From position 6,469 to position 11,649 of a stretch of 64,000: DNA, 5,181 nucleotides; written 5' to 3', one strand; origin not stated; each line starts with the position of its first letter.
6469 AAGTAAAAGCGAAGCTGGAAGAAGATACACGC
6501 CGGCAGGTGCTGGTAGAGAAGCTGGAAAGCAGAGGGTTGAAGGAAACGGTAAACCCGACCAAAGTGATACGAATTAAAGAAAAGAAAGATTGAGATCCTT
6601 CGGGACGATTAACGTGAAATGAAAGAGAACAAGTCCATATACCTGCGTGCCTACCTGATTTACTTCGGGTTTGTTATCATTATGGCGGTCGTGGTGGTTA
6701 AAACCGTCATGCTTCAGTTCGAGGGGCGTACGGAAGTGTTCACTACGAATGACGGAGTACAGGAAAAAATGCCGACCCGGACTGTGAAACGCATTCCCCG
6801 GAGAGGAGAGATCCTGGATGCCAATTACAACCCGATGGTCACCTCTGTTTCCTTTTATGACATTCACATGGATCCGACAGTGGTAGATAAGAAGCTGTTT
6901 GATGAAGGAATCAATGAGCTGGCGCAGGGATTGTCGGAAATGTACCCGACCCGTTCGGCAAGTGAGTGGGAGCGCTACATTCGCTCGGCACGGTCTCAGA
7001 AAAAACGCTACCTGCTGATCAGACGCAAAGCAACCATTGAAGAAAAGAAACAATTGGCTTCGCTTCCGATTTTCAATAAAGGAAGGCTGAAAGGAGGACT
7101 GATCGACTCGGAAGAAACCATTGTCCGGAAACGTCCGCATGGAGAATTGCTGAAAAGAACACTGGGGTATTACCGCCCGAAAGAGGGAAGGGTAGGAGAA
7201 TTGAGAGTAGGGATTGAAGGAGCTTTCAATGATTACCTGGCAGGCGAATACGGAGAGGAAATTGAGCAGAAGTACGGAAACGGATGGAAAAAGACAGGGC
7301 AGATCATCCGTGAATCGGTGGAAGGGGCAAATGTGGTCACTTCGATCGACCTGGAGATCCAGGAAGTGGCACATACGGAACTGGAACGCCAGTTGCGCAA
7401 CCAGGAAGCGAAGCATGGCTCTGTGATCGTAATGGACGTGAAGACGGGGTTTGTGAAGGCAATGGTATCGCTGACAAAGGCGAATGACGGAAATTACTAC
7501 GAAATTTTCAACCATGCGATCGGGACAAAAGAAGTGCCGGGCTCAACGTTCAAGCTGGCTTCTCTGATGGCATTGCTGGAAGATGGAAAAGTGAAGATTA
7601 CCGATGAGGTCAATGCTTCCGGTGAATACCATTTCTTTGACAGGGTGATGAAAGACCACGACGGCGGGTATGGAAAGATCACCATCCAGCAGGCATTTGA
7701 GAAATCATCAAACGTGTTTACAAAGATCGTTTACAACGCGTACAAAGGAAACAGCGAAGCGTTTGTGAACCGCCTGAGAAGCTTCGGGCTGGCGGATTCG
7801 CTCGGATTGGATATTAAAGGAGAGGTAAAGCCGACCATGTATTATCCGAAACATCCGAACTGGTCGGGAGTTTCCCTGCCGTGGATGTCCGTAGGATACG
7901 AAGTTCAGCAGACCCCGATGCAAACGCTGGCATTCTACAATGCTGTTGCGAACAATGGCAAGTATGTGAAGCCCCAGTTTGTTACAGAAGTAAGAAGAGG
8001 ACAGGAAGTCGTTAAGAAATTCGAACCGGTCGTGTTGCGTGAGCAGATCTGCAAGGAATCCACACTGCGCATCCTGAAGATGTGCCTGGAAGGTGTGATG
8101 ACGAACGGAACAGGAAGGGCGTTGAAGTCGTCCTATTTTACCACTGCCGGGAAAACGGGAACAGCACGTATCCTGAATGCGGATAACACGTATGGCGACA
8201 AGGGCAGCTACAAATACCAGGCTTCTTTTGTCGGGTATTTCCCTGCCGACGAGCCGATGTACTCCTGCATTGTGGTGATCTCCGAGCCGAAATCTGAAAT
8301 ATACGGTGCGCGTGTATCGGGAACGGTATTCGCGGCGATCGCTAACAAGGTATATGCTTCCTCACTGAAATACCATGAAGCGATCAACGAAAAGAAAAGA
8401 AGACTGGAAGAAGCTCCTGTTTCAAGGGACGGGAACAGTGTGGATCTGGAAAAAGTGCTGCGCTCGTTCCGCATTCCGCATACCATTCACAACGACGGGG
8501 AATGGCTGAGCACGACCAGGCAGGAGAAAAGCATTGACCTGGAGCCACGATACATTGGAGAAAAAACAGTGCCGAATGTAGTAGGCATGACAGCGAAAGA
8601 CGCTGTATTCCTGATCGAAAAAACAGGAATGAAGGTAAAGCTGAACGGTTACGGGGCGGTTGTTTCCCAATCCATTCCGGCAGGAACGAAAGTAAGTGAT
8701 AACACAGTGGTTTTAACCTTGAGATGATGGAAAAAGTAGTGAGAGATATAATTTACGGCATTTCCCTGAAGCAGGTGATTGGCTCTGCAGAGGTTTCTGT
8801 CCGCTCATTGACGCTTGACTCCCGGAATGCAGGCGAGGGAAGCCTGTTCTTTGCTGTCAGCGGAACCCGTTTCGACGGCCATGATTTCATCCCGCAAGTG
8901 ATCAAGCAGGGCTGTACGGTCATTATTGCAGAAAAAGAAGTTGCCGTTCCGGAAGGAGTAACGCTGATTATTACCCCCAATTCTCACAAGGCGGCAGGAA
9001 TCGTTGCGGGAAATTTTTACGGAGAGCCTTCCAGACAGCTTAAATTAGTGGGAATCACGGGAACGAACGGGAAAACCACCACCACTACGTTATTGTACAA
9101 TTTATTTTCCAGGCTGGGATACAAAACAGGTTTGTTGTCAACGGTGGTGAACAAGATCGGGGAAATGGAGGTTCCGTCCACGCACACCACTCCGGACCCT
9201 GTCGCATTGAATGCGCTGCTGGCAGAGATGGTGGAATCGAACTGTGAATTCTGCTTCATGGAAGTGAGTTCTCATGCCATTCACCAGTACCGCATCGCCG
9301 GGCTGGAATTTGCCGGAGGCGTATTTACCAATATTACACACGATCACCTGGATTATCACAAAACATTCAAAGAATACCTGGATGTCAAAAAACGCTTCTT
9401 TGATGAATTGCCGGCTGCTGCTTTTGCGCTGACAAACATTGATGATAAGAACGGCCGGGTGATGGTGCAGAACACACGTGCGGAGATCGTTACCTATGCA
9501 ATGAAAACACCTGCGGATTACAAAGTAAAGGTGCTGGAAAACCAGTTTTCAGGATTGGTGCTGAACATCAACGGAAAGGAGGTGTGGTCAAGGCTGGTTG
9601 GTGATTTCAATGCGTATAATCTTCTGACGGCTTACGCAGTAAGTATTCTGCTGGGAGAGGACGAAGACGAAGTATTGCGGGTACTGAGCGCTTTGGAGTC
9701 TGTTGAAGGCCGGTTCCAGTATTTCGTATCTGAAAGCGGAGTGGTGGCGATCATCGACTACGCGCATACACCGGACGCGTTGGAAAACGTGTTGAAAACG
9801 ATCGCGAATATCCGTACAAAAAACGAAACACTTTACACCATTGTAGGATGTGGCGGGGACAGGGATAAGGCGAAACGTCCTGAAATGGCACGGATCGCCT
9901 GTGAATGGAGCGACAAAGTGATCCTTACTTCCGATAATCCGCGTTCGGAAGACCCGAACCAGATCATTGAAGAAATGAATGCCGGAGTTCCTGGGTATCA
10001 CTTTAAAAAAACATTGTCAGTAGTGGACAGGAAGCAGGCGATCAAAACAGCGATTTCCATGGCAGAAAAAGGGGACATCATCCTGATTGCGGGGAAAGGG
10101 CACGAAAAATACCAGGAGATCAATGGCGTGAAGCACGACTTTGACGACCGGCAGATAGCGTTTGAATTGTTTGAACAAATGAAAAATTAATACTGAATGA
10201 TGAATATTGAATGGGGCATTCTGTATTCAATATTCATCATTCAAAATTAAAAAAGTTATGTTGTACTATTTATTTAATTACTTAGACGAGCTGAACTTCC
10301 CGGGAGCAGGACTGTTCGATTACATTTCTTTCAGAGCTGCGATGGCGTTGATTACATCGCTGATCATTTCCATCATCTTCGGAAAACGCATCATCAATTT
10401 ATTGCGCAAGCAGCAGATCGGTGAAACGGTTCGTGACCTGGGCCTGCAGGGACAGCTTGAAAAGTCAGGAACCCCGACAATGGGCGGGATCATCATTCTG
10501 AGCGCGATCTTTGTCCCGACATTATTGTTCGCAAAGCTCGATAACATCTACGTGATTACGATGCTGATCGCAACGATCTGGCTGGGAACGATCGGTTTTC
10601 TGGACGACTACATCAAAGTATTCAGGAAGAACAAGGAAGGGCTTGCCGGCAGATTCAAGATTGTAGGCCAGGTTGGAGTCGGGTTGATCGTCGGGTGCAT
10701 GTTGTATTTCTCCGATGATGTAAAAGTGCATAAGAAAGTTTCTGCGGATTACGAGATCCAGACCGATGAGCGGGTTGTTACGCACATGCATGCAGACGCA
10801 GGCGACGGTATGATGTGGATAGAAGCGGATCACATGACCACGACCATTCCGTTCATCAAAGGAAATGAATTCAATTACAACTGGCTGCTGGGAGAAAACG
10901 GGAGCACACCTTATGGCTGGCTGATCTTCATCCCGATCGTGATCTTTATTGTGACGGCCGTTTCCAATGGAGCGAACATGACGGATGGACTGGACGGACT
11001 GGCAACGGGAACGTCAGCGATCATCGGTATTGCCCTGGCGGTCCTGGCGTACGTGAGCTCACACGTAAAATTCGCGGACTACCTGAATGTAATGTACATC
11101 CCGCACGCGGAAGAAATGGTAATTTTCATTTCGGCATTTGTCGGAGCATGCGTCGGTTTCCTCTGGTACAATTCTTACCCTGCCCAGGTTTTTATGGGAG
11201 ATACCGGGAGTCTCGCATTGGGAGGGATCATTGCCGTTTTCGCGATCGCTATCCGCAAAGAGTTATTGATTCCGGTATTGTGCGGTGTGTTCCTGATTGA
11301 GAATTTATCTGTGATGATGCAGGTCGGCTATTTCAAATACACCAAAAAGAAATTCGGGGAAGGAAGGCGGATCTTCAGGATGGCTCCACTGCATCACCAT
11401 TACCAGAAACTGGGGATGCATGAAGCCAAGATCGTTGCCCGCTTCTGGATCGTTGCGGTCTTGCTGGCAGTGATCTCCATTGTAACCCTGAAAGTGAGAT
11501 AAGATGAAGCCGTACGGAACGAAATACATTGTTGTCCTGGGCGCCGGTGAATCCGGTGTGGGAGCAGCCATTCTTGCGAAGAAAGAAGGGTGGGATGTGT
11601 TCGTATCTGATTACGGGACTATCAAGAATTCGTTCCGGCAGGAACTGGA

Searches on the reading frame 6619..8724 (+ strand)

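Call 40: search_protein_families(library=pfam, proteins=[window:6619-8724:+], max_evalue=0.00001)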
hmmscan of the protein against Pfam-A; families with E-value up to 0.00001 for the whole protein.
window:6619-8724:+ (702 aa): 3 families
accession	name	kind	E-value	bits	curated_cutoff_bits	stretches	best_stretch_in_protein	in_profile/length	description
PF00905.27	Transpeptidase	-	3.6e-48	164.7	22.1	1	267-574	1-297/299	Penicillin binding protein transpeptidase domain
PF03717.20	PBP_dimer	-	6.2e-14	53.3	24.4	1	60-222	4-173/180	Penicillin-binding Protein dimerisation domain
PF03793.24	PASTA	-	4.5e-12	46.2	23.2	1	650-698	2-58/64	PASTA domain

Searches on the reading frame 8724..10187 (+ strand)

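Call 40: search_protein_families(library=pfam, proteins=[window:8724-10187:+], max_evalue=0.00001)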
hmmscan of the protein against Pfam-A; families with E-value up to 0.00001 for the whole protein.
window:8724-10187:+ (488 aa): 3 families
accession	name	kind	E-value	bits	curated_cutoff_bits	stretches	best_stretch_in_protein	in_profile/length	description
PF08245.18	Mur_ligase_M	-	2e-51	175.2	24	1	111-306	1-199/200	Mur ligase middle domain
PF02875.26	Mur_ligase_C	-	1.3e-32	113.7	28.4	1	329-459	1-127/127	Mur ligase, glutamate ligase domain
PF01225.30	Mur_ligase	-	3.1e-09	37.5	21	1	26-82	2-58/95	Mur ligase family, catalytic domain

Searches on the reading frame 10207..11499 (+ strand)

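Call 40: search_protein_families(library=pfam, proteins=[window:10207-11499:+], max_evalue=0.00001)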
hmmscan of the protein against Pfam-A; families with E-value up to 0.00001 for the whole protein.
window:10207-11499:+ (431 aa): 2 families
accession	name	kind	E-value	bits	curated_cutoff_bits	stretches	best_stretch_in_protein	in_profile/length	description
PF00953.26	Glycos_transf_4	-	4.1e-29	102.1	27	1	117-348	2-158/160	Glycosyl transferase family 4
PF10555.14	MraY_sig1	-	6.7e-06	25.7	20.1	0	86-98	1-13/13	Phospho-N-acetylmuramoyl-pentapeptide-transferase signature 1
